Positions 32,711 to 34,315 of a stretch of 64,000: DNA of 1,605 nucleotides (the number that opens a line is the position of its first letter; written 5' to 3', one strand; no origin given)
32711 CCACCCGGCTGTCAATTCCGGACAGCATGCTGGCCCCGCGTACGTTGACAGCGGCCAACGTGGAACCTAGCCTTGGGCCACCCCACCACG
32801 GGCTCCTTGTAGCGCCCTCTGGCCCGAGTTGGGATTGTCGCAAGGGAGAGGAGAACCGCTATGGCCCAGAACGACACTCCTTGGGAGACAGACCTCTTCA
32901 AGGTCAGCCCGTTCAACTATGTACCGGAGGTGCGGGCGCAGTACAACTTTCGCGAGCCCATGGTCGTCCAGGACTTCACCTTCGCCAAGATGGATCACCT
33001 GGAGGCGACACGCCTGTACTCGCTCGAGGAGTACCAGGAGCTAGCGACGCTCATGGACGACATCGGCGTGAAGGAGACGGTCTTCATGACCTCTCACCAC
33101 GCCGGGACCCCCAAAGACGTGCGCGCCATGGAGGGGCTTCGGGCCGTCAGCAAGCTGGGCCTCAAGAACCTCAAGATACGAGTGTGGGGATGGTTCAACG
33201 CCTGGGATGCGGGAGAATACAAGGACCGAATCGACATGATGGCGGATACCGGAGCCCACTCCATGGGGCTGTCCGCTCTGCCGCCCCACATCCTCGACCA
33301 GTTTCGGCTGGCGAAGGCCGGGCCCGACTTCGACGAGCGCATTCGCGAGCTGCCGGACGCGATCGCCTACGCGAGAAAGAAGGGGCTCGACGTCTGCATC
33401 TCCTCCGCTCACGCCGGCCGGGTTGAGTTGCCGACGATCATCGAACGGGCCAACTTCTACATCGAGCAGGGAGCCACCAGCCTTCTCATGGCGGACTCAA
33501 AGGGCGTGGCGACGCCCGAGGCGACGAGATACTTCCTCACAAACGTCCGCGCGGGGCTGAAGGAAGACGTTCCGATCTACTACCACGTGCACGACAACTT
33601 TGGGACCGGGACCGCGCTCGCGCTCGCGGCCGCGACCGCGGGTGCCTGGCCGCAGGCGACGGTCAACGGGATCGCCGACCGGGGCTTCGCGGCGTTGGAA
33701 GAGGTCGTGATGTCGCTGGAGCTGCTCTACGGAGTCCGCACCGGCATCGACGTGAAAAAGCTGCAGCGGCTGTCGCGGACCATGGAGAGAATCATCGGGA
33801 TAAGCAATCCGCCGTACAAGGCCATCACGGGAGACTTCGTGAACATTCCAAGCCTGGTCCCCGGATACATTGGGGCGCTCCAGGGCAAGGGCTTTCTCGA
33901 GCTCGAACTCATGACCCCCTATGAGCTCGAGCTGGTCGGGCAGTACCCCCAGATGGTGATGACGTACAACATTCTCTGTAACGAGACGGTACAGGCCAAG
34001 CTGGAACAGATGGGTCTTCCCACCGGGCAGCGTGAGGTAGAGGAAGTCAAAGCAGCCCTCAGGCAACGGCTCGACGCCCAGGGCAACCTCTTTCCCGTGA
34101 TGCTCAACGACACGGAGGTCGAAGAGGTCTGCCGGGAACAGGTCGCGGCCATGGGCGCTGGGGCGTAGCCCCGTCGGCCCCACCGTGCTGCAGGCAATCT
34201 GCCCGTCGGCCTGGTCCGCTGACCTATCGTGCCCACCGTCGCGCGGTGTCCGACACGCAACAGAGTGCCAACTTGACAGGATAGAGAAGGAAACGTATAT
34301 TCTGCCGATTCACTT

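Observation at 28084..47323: Three paralogous ~430-aa divergent DRE-TIM (HMGL-like) metallolyases inside one catabolic cluster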

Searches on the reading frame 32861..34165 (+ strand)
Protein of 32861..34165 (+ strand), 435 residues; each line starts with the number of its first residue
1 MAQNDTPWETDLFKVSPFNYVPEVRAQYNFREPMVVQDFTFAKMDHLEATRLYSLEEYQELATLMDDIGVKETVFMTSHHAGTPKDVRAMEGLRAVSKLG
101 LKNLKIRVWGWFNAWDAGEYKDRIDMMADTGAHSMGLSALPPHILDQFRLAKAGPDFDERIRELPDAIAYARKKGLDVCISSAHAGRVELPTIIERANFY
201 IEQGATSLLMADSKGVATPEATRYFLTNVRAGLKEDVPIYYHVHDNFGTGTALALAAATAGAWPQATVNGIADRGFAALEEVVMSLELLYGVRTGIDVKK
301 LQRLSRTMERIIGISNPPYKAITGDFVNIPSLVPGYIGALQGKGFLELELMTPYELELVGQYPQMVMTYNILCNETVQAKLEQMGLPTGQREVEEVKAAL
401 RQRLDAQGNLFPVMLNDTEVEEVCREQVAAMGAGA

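Call 7: search_protein_families(library=pfam, proteins=[window:32861-34165:+], max_evalue=1)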
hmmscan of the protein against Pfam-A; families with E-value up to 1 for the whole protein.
window:32861-34165:+ (435 aa): 2 families
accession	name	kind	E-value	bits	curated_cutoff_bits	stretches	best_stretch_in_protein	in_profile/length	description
PF00682.25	HMGL-like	-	5e-26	92.1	29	1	53-307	20-259/260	HMGL-like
PF01522.26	Polysacc_deac_1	-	0.034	14.5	23.1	0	58-90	21-54/124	Polysaccharide deacetylase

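Call 10: search_protein_families(library=ncbifam, proteins=[window:32861-34165:+], max_evalue=1)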
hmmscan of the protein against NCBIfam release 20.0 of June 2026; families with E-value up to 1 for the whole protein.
window:32861-34165:+ (435 aa): 27 families (the best 25 are shown)
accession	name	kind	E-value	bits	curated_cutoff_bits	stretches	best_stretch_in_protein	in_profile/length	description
TIGR02090.1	LEU1_arch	subfamily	2.7e-37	128.8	484.75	1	59-402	25-346/363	isopropylmalate/citramalate/homocitrate synthases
NF002085.0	PRK00915.1-2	subfamily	3.1e-35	121.9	517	1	60-402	39-359/504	2-isopropylmalate synthase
TIGR02660.1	nifV_homocitr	equivalog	1.3e-30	106.9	462.9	1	52-401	19-346/365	homocitrate synthase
NF041069.1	IPMS_Sufob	equivalog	5.9e-26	91.6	600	1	121-401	75-347/371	isopropylmalate synthase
NF002086.0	PRK00915.1-3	equivalog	1.6e-24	86.3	532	1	159-410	119-372/516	2-isopropylmalate synthase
TIGR02146.1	LysS_fung_arch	equivalog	7.1e-24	84.7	413.55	1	52-400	16-342/344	homocitrate synthase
TIGR00973.1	leuA_bact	equivalog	2.7e-23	82.2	598.7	1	157-419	112-376/494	2-isopropylmalate synthase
NF002087.0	PRK00915.1-4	equivalog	9.9e-20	70.5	729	1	159-326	119-293/516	2-isopropylmalate synthase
NF002084.0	PRK00915.1-1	equivalog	9.9e-19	67.2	748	1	156-414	114-374/523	2-isopropylmalate synthase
NF002088.0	PRK00915.1-5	equivalog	1.6e-18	66.5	697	1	159-396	116-355/514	2-isopropylmalate synthase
NF006049.0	PRK08195.1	subfamily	2e-14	53.4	229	1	167-310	124-268/344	4-hyroxy-2-oxovalerate/4-hydroxy-2-oxopentanoic acid aldolase,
TIGR03217.1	4OH_2_O_val_ald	equivalog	1.9e-12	47.1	286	1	167-304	119-257/334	4-hydroxy-2-oxovalerate aldolase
TIGR00977.1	citramal_synth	equivalog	1.8e-09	36.5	450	1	53-320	20-286/526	citramalate synthase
NF042433.1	CitmalDyn_Leptosp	equivalog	1.6e-07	30.3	950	1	123-314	89-281/514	(R)-citramalate synthase CimA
TIGR01235.1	pyruv_carbox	equivalog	2.5e-07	28.6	1114.45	1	196-309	694-806/1143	pyruvate carboxylase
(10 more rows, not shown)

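Call 11: search_solved_structures(query=window:32861-34165:+, max_evalue=1, show_alignments=2)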
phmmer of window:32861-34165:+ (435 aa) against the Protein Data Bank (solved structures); distinct sequences matched with E-value up to 1: 32.
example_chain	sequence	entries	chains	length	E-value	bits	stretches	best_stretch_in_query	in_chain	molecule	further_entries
6ktq_A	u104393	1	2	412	8.2e-21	77.9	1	53-342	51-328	Homocitrate synthase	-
3rmj_A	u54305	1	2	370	1.9e-14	56.9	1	164-325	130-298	2-isopropylmalate synthase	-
6e1j_A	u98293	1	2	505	7.8e-14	54.9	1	164-402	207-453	2-isopropylmalate synthase, A genome specific 1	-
3ewb_X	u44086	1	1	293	4.6e-12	49.1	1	161-317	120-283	2-isopropylmalate synthase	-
2ztj_A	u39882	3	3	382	6.9e-12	48.5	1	146-405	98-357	Homocitrate synthase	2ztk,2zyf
3a9i_A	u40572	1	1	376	7.5e-12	48.4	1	146-405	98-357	Homocitrate synthase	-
3eeg_A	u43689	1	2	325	9.4e-11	44.7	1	166-324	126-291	2-isopropylmalate synthase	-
6nds_A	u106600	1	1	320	4.8e-07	32.5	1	134-340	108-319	3-hydroxy-3-methylglutaryl-CoA lyase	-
2nx9_A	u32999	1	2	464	9.4e-05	25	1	161-306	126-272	Oxaloacetate decarboxylase 2, subunit alpha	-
1nvm_A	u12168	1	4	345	0.00015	24.3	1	167-299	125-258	4-hydroxy-2-oxovalerate aldolase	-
4jn6_A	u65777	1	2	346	0.0002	23.9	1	171-299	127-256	4-hydroxy-2-oxovalerate aldolase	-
3ivs_A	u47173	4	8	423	0.00026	23.5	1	149-275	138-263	Homocitrate synthase, mitochondrial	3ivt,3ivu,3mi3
3bg3_A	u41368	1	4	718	0.0054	19.2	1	200-262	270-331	Pyruvate carboxylase, mitochondrial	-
3bg9_A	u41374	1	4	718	0.0055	19.2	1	200-262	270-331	Pyruvate carboxylase, mitochondrial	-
7wta_A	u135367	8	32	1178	0.011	18.2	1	200-262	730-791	Pyruvate carboxylase, mitochondrial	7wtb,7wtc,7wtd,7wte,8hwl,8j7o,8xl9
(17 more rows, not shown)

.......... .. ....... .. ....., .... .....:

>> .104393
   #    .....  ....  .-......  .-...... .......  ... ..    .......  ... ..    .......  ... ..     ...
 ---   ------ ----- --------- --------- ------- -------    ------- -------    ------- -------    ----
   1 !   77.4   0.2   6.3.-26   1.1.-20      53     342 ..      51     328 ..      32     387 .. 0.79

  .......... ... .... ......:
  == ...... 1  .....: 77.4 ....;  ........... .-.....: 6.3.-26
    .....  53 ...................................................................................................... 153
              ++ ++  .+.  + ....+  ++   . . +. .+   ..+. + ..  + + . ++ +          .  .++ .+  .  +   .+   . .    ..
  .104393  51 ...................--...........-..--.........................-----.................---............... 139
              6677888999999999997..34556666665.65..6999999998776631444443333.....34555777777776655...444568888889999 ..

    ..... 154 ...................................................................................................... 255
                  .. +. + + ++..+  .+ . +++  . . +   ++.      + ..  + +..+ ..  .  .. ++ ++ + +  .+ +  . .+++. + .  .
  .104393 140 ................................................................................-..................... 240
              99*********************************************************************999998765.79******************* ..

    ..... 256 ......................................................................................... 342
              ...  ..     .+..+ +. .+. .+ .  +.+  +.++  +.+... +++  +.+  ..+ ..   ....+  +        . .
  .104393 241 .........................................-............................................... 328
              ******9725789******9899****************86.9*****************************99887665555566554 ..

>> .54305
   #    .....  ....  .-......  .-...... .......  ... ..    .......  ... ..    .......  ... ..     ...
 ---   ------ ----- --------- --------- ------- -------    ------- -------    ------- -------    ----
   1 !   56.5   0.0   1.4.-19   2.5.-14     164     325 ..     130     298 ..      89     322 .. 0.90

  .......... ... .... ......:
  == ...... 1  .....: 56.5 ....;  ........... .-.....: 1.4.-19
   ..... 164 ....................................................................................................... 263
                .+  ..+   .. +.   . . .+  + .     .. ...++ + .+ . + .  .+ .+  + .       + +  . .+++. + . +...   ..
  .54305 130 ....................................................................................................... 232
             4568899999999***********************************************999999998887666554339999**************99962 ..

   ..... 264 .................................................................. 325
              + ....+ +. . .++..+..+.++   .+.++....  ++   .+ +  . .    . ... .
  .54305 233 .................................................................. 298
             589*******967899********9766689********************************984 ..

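Call 12: find_homologous_proteins(query=window:32861-34165:+, max_evalue=0.00001)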
Query window:32861-34165:+ (435 aa): 34 proteins with E <= 0.00001 among 8000 candidates.
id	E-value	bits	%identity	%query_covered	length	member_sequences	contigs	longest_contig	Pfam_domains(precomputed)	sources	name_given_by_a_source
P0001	6.5e-291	982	100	100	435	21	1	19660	PF00682.26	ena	-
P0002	5.5e-206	703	71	98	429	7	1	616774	PF00682.26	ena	-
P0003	1.2e-162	560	60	97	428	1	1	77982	PF00682.26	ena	-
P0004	2.6e-162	559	58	99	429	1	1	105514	PF00682.26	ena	-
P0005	8.0e-162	557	59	99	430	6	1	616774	PF00682.26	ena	-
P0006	4.7e-155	535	58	99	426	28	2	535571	PF00682.26,PF04055.28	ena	-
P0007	2.3e-148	513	54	97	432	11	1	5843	PF00682.26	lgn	-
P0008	3.2e-148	512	54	97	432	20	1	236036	PF00682.26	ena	-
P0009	1.6e-147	510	56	98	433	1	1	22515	PF00682.26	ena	-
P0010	1.8e-147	510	57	99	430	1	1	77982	PF00682.26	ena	-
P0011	1.8e-147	510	55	97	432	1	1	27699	PF00682.26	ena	-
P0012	3.8e-143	496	53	98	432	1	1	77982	PF00682.26,PF04055.28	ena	-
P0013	4.0e-139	483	53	97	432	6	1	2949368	PF00682.26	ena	-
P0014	1.5e-127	444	50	97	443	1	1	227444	PF00682.26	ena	-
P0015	5.1e-124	433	49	95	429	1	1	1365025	PF00682.26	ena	-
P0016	1.4e-123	431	49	97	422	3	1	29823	PF00682.26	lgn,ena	-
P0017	2.3e-123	431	49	98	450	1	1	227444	PF00682.26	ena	-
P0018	2.9e-110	387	44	98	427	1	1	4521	PF00682.26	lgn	-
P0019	1.0e-98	349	42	97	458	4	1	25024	PF00682.26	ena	-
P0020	1.1e-79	287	40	96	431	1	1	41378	PF00682.26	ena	-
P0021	1.2e-53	201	34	96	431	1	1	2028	PF00682.26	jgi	jgi:D-citramalate synthase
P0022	4.0e-45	173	32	96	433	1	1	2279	PF00682.26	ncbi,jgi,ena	-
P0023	4.5e-45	173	31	96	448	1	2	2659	PF00682.26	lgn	-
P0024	2.3e-43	167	32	97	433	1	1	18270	PF00682.26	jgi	jgi:isopropylmalate/homocitrate/citramalate synthase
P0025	7.2e-41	159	32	94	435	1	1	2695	PF00682.26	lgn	-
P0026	1.3e-39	155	32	94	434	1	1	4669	PF00682.26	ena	-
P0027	1.3e-32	132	28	95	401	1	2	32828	PF00682.26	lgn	-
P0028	4.9e-26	110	31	74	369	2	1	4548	PF22617.2,PF00682.26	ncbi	ncbi:MAG: hypothetical protein QW815_04085 [Nitrososphaerota archaeon]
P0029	1.5e-21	95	27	83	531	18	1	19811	PF22617.2,PF00682.26,PF08502.16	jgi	jgi:2-isopropylmalate synthase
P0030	2.1e-20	91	30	62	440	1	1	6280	PF22617.2,PF00682.26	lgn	-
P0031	1.7e-11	62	32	50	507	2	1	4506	PF22617.2,PF00682.26,PF08502.16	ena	-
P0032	2.6e-10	58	29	86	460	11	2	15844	PF22617.2,PF00682.26,PF22482.3,PF01037.29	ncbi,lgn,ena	-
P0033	3.2e-8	51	26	71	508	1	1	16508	PF22617.2,PF00682.26,PF08502.16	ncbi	ncbi:MAG: 2-isopropylmalate synthase [Halodesulfurarchaeum sp.]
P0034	2.3e-6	45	32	43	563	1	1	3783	PF22617.2,PF00682.26,PF08502.16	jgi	jgi:2-isopropylmalate synthase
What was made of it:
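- Tried and rejected: The word-index homologue search made the family look tiny (27 proteins, call 12).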

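Call 17: find_encoding_contigs(protein=P0002, flank=10000, max_places=3)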
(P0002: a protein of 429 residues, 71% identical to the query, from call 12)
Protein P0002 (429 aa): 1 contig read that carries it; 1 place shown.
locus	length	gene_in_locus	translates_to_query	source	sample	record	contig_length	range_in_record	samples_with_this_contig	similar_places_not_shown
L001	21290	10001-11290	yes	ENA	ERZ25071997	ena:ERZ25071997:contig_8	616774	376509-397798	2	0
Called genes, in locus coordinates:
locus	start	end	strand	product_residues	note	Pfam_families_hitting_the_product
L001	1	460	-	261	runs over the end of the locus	PF00106:adh_short, PF08659:KR (weak), PF13561:adh_short_C2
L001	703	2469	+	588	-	PF00496:SBP_bac_5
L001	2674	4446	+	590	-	PF00496:SBP_bac_5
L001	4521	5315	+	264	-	PF00106:adh_short, PF08659:KR, PF13561:adh_short_C2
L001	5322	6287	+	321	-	PF00106:adh_short, PF08659:KR, PF13561:adh_short_C2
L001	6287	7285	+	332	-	PF00296:Bac_luciferase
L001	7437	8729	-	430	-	PF00682:HMGL-like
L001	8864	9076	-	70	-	-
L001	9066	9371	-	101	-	PF00296:Bac_luciferase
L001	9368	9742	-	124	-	PF00296:Bac_luciferase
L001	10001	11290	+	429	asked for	PF00682:HMGL-like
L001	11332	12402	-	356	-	PF07690:MFS_1, PF12832:MFS_1_like, PF07690:MFS_1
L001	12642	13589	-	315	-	PF03405:FA_desaturase_2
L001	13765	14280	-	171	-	-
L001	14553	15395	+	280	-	PF04909:Amidohydro_2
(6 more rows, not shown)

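Call 18: find_encoding_contigs(protein=P0013, flank=10000, max_places=3)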
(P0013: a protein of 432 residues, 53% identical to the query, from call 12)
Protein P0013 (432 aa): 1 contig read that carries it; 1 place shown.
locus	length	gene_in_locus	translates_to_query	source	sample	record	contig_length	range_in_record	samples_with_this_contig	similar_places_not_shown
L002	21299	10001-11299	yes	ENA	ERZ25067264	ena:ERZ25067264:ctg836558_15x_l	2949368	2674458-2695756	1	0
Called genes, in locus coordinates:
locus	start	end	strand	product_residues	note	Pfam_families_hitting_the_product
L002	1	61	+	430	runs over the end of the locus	PF00682:HMGL-like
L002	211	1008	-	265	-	PF00296:Bac_luciferase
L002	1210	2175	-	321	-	PF00106:adh_short, PF08659:KR, PF13561:adh_short_C2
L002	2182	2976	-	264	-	PF00106:adh_short, PF08659:KR, PF13561:adh_short_C2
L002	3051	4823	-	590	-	PF00496:SBP_bac_5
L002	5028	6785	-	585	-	PF00496:SBP_bac_5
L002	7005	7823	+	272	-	PF00106:adh_short, PF08659:KR (weak), PF13561:adh_short_C2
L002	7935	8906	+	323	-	PF00005:ABC_tran, PF08352:oligo_HPY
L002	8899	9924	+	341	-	PF00005:ABC_tran, PF13304:AAA_21 (faint), PF08352:oligo_HPY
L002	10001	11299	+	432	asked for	PF00682:HMGL-like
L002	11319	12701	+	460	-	PF03972:MmgE_PrpD_N, PF19305:MmgE_PrpD_C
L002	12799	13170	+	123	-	-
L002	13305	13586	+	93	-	-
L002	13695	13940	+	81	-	PF04909:Amidohydro_2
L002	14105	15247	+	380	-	PF04909:Amidohydro_2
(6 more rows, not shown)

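Call 19: find_encoding_contigs(protein=P0014, flank=10000, max_places=2)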
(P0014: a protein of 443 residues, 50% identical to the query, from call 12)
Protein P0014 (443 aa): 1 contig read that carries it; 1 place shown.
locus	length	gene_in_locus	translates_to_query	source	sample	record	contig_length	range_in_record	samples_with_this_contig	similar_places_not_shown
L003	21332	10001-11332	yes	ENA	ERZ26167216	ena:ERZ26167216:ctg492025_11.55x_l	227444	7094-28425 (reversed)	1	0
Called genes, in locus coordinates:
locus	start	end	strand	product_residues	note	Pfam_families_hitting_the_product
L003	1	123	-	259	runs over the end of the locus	PF13408:Zn_ribbon_recom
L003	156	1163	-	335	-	PF00239:Resolvase, PF07508:Recombinase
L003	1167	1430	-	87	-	-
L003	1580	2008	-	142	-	PF13411:MerR_1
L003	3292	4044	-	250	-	PF00753:Lactamase_B, PF12706:Lactamase_B_2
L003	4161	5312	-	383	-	PF03060:NMO, PF01070:FMN_dh (weak)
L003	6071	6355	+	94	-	-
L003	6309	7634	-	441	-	PF13701:DDE_Tnp_1_4, PF01609:DDE_Tnp_1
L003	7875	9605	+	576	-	PF00496:SBP_bac_5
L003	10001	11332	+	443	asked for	PF00682:HMGL-like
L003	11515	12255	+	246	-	PF17645:Amdase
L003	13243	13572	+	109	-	PF00528:BPD_transp_1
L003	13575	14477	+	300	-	PF00528:BPD_transp_1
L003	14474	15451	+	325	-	PF00005:ABC_tran, PF13401:AAA_22 (faint), PF08352:oligo_HPY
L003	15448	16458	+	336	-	PF00005:ABC_tran, PF02463:SMC_N (faint), PF13304:AAA_21 (faint), PF13401:AAA_22 (faint), PF08352:oligo_HPY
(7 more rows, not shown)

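Call 20: find_encoding_contigs(protein=P0015, flank=10000, max_places=2)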
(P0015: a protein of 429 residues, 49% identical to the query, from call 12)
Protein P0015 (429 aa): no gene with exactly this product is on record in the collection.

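Call 21: find_encoding_contigs(protein=P0020, flank=10000, max_places=2)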
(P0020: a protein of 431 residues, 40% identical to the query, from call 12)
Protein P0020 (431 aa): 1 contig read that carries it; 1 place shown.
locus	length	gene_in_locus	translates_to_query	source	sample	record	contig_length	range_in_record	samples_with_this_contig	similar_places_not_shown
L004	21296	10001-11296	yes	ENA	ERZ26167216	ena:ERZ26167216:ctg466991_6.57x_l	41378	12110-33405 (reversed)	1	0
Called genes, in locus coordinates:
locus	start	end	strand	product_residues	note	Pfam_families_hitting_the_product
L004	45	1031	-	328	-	PF13449:Phytase-like (faint), PF25021:TEN_NHL (faint), PF02393:US22 (faint), PF06739:SBBP (faint), PF24684:Vgb_lyase (weak), PF08450:SGL (weak), PF17170:DUF5128 (weak), PF01436:NHL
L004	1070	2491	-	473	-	PF08811:DUF1800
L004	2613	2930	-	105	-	PF03992:ABM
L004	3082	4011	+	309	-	PF00296:Bac_luciferase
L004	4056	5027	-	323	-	PF02826:2-Hacid_dh_C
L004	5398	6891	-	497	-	PF10517:DM13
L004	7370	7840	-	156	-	PF13577:SnoaL_4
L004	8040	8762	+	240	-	-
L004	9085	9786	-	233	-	PF01738:DLH, PF08840:BAAT_C (faint), PF00326:Peptidase_S9 (faint)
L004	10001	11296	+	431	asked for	PF00682:HMGL-like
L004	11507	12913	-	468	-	PF00890:FAD_binding_2 (weak), PF01134:GIDA (faint), PF01262:AlaDh_PNT_C (faint), PF07992:Pyr_redox_2, PF12831:FAD_oxidored, PF00070:Pyr_redox, PF02737:3HCDH_N (weak), PF02852:Pyr_redox_dim, +5 more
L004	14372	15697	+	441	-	PF13701:DDE_Tnp_1_4, PF01609:DDE_Tnp_1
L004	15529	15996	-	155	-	-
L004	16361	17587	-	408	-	PF13384:HTH_23 (faint), PF13518:HTH_28 (weak), PF13551:HTH_29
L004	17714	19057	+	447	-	PF10412:TrwB_AAD_bind (faint)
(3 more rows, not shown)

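Call 22: find_encoding_contigs(protein=P0024, flank=10000, max_places=2)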
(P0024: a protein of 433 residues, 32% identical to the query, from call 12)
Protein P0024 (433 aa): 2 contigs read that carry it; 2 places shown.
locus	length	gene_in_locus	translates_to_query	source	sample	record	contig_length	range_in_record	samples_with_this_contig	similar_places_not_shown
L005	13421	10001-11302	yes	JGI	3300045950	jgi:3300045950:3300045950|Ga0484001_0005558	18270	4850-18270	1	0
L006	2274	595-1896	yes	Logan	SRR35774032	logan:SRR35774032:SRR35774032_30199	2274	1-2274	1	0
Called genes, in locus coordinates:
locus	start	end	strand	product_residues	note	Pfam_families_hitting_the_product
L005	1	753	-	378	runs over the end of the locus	PF01321:Creatinase_N, PF00557:Peptidase_M24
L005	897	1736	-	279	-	PF01370:Epimerase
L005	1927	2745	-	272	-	PF02633:Creatininase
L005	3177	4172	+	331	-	PF13531:SBP_bac_11, PF01547:SBP_bac_1, PF13416:SBP_bac_8, PF13343:SBP_bac_6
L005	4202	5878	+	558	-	PF00528:BPD_transp_1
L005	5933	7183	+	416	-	PF06545:AllG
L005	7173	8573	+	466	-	PF01979:Amidohydro_1, PF07969:Amidohydro_3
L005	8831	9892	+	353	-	PF00005:ABC_tran, PF13304:AAA_21 (faint), PF08402:TOBE_2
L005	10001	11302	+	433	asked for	PF00682:HMGL-like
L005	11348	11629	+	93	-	-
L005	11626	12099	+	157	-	PF04909:Amidohydro_2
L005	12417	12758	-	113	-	PF03747:ADP_ribosyl_GH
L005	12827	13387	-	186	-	PF03747:ADP_ribosyl_GH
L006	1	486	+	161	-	?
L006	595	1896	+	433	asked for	PF00682:HMGL-like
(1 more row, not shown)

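Call 23: predict_structure(alignment_id=A2)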
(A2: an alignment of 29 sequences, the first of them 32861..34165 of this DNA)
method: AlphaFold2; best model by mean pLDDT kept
length: 435 residues; sequences in the alignment: 29
mean_pLDDT: 90.9   pTM: 0.91
mean pLDDT of the five models: 90.9, 90.2, 89.8, 89.5, 89.4
residues with pLDDT >= 90: 331; 70-90: 77; 50-70: 19; < 50: 8
segments of 3 or more residues with pLDDT < 50: 147-153
pLDDT, mean of each block of 10 residues (from residue 1): 74 94 94 96 92 97 98 88 91 97 96 86 94 91 53 57 91 97 84 93 96 92 97 97 93 98 97 90 97 96 97 81 87 91 87 89 94 96 98 98 93 96 97 74
secondary structure, 60 per line:
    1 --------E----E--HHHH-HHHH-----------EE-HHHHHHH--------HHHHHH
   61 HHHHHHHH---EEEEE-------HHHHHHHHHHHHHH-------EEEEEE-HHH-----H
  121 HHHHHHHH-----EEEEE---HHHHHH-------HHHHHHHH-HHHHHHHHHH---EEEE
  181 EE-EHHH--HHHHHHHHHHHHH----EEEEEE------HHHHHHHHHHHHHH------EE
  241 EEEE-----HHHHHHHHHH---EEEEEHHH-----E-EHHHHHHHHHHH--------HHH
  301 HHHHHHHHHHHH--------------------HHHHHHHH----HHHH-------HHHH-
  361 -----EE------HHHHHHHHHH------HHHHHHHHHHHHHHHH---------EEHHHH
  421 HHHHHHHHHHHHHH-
elements in order: H17-20 H22-25 H40-46 H55-68 E72-76 H84-97 E105-110 H120-128 E134-138 H142-147 H155-162 H164-173 E177-182 H190-202 E207-212 H219-232 E239-244 H250-259 E263-267 H279-289 H298-312 H333-340 H345-348 H356-359 H374-383 H390-405 H417-434
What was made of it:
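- On DRE-TIM metallolyase superfamily (Pfam HMGL-like PF00682): AF2 pLDDT 90.9 (call 23).
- AF2 model with pLDDT 90.9 and pTM 0.91 (call 23).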
